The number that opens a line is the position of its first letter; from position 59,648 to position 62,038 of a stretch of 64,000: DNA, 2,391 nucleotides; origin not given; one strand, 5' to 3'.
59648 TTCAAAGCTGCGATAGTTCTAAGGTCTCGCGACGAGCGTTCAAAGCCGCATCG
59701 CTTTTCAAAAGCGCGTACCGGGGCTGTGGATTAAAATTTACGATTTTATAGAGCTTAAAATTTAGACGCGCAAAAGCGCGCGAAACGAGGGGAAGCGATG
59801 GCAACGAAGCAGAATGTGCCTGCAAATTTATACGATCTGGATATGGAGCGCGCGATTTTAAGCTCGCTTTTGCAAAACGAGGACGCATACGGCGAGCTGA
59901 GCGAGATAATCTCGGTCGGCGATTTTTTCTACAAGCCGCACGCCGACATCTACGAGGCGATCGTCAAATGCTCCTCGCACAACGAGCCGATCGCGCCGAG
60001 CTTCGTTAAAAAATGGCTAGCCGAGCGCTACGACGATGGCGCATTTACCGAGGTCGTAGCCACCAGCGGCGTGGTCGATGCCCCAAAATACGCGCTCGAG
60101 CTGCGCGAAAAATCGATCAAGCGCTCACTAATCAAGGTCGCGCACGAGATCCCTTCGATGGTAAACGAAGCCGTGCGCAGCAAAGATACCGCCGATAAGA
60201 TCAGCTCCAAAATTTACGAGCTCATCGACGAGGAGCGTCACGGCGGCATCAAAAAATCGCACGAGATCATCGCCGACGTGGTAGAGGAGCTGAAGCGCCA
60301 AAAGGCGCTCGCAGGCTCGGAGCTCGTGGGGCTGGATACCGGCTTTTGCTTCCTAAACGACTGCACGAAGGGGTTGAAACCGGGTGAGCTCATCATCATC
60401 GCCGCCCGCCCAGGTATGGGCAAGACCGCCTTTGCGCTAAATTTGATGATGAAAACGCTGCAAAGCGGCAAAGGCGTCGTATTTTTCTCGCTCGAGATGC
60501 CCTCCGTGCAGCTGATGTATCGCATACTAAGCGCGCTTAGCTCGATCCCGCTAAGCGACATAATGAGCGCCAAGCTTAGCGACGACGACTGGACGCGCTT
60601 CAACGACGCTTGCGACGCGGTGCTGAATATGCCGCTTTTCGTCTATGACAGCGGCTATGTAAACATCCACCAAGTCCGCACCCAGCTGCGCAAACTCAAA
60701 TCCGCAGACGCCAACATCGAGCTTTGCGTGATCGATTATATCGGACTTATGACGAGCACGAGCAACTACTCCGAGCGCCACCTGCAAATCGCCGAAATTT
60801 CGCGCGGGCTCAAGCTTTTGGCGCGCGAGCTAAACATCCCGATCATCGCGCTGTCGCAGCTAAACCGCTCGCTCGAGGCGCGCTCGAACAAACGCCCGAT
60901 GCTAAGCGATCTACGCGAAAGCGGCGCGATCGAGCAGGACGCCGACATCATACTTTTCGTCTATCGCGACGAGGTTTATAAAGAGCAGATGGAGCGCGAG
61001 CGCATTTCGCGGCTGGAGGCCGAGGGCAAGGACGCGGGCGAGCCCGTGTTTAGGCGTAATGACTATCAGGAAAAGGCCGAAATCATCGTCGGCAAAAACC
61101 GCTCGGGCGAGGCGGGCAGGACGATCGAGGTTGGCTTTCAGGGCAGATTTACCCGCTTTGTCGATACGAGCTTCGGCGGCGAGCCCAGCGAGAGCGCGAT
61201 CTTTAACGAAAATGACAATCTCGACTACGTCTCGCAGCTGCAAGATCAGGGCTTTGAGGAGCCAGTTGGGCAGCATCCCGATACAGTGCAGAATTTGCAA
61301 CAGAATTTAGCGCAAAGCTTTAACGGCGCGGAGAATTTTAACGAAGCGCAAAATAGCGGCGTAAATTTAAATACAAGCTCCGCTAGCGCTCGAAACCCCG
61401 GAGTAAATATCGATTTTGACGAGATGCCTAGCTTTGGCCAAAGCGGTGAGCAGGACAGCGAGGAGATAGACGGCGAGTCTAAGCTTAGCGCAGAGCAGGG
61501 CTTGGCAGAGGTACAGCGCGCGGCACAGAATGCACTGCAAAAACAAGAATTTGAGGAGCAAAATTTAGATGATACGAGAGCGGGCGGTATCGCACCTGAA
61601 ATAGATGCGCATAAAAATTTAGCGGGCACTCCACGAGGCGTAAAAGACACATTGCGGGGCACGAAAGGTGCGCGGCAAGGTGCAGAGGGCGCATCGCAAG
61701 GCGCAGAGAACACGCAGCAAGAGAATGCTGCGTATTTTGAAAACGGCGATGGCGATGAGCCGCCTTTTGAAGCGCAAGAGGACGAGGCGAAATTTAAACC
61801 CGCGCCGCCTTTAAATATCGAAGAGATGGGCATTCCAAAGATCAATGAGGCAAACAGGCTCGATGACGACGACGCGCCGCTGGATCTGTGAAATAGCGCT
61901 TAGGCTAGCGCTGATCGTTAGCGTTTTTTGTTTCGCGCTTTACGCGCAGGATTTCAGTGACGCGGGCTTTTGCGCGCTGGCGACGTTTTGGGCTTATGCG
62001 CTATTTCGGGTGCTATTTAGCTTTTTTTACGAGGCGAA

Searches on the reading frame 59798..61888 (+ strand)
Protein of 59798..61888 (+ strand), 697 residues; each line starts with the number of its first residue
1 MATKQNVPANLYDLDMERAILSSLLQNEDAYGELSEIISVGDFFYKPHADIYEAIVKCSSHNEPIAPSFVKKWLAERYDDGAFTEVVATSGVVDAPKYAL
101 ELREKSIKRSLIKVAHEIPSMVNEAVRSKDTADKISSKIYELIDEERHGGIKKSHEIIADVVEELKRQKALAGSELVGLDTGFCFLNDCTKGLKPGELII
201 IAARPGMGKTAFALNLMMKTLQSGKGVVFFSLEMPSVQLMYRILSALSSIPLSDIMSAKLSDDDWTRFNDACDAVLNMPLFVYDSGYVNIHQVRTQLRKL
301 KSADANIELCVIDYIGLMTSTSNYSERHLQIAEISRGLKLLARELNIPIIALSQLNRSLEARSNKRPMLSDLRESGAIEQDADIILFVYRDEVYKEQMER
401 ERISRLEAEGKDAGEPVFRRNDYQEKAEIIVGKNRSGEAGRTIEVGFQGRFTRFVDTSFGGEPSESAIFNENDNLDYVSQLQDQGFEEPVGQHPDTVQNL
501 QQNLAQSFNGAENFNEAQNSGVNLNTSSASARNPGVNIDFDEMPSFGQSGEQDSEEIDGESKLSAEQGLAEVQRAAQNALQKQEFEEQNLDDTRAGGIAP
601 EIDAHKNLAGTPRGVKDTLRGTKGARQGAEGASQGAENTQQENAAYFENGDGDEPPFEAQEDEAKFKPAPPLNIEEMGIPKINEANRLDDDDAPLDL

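Call 57: search_protein_families(library=pfam, proteins=[window:59798-61888:+], max_evalue=0.00001)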
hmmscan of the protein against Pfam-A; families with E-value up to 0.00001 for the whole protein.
window:59798-61888:+ (697 aa): 3 families
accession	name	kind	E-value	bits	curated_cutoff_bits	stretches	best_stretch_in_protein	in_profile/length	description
PF03796.21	DnaB_C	-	1.2e-91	307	27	1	178-455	1-254/255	DnaB-like helicase C terminal domain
PF00772.26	DnaB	-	7.7e-15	55.3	23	1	11-80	3-72/103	DnaB-like helicase N terminal domain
PF13481.12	AAA_25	-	1e-09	38.8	27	1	187-354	23-189/195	AAA domain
